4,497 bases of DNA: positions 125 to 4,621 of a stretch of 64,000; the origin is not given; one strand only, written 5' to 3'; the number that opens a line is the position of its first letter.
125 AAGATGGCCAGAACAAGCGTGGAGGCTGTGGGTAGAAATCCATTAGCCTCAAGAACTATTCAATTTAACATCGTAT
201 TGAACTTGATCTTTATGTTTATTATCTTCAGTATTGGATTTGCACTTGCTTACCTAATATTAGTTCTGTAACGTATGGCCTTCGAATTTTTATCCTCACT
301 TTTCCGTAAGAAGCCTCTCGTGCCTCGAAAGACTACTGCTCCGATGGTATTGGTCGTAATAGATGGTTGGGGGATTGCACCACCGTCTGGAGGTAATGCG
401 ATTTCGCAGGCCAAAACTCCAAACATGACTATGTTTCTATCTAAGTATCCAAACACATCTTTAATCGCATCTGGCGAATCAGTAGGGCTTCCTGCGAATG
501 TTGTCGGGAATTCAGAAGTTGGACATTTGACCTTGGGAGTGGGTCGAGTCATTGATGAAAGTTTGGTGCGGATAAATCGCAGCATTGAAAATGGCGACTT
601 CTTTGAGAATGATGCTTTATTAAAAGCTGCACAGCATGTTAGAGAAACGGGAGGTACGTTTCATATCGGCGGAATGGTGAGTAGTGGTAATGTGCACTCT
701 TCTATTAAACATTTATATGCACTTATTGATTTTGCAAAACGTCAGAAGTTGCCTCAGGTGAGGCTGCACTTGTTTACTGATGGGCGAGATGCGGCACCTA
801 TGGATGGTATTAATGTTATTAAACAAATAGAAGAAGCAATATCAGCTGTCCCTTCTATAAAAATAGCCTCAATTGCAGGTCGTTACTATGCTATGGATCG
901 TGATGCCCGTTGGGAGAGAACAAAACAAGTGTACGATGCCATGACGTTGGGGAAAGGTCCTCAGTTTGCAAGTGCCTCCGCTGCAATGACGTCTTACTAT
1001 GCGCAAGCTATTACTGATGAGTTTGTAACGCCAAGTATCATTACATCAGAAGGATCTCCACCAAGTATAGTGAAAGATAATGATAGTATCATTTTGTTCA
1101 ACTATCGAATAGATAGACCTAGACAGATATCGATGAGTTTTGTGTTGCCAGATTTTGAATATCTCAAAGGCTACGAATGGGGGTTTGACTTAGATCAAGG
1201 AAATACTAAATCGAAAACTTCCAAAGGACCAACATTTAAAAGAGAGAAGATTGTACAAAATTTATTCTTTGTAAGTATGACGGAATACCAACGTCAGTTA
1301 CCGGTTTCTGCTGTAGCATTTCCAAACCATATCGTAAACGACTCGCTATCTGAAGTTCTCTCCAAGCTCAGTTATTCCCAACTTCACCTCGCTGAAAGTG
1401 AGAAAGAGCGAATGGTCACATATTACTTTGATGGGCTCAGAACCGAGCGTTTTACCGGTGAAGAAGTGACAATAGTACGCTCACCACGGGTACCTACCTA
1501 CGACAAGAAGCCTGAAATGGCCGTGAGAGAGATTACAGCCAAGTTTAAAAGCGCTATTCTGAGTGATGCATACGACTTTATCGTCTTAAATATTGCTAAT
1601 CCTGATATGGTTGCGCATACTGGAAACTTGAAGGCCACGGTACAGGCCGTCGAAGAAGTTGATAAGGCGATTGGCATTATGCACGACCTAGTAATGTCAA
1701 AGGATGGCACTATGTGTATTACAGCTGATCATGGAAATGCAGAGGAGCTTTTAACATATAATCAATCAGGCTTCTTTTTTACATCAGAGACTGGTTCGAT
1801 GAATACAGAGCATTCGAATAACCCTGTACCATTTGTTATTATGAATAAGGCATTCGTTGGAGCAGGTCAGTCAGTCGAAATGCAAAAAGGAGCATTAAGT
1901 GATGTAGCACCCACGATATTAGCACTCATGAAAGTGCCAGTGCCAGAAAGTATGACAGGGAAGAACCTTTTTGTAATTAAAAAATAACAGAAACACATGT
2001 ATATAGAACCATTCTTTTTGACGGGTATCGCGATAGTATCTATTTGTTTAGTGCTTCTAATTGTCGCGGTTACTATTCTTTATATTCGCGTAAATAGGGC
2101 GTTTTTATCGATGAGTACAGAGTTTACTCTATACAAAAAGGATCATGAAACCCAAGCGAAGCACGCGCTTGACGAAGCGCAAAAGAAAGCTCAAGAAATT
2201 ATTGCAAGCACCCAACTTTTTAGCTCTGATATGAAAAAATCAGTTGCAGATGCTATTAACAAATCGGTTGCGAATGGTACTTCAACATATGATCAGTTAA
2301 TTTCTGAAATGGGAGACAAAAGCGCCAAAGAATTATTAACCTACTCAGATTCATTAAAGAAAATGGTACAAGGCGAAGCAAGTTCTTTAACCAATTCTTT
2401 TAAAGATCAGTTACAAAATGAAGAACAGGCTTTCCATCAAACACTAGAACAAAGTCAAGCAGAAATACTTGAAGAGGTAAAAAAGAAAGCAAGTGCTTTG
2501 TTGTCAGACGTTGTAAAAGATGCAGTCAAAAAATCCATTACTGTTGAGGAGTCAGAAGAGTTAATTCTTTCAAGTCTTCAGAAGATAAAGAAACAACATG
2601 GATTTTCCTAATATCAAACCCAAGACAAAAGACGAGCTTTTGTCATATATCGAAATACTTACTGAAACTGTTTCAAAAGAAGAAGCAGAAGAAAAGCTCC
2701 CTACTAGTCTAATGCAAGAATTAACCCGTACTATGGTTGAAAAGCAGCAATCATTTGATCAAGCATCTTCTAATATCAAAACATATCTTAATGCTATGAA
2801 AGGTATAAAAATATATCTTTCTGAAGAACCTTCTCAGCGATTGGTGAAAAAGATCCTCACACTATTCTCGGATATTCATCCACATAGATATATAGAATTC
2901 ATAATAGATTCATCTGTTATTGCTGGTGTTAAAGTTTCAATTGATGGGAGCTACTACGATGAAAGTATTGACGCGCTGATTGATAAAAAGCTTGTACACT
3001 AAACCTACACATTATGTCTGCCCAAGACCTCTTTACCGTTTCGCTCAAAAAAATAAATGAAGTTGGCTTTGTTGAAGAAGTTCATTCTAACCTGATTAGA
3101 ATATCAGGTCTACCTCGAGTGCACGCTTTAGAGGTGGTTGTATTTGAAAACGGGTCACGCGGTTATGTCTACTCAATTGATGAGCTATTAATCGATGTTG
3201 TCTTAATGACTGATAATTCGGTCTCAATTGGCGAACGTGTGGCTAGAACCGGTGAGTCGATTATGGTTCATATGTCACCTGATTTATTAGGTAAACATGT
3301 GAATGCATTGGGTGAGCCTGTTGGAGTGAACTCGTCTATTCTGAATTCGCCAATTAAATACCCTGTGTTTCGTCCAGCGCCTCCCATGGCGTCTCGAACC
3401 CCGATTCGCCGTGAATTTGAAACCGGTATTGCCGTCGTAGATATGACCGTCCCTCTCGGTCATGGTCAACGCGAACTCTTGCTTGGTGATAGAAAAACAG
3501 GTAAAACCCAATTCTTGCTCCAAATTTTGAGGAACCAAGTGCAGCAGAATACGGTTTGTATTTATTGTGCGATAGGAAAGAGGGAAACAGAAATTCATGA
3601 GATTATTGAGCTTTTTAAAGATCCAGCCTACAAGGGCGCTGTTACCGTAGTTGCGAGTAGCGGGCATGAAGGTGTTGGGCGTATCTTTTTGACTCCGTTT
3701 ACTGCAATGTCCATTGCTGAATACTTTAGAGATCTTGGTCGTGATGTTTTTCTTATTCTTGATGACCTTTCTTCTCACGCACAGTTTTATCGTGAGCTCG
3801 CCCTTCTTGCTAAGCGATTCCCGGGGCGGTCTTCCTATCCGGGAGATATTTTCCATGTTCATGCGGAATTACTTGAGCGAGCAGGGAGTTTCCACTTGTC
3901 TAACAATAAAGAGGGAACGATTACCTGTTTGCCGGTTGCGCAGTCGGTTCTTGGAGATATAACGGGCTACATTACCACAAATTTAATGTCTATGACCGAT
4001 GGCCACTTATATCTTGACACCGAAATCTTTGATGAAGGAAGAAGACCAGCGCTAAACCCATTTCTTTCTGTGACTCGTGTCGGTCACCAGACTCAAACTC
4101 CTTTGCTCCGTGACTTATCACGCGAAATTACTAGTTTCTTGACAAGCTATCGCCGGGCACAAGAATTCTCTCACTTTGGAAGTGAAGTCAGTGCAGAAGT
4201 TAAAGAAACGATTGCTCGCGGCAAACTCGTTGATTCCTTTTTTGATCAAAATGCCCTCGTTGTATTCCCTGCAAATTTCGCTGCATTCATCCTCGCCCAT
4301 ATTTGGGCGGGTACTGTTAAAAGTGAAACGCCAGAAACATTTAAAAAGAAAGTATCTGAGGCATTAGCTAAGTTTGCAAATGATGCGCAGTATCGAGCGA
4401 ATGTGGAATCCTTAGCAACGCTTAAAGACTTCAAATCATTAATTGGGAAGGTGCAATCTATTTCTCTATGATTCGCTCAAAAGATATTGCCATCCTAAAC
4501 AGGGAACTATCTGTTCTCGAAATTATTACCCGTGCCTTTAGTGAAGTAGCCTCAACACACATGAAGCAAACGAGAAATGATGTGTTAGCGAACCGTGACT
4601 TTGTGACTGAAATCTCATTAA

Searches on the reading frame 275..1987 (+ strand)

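Call 13: search_protein_families(library=pfam, proteins=[window:275-1987:+], max_evalue=0.001)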
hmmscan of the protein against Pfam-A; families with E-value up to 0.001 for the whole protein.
window:275-1987:+ (570 aa): 2 families
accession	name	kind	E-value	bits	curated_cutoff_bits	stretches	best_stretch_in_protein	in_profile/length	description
PF06415.18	iPGM_N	-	2.3e-71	240.2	27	1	100-339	1-216/217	BPG-independent PGAM N-terminus (iPGM_N)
PF01676.23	Metalloenzyme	-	1.7e-64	218.2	24.3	1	23-554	2-250/252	Metalloenzyme superfamily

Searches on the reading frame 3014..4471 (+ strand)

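Call 13: search_protein_families(library=pfam, proteins=[window:3014-4471:+], max_evalue=0.001)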
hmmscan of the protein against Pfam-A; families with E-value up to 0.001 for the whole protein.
window:3014-4471:+ (485 aa): 2 families
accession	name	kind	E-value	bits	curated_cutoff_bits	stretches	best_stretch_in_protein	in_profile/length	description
PF00006.31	ATP-synt_ab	-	1.8e-62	211.2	29.5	1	138-353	1-212/213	ATP synthase alpha/beta family, nucleotide-binding domain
PF00306.32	ATP-synt_ab_C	-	2.7e-07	31.4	27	1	361-459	1-100/126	ATP synthase alpha/beta chain, C terminal domain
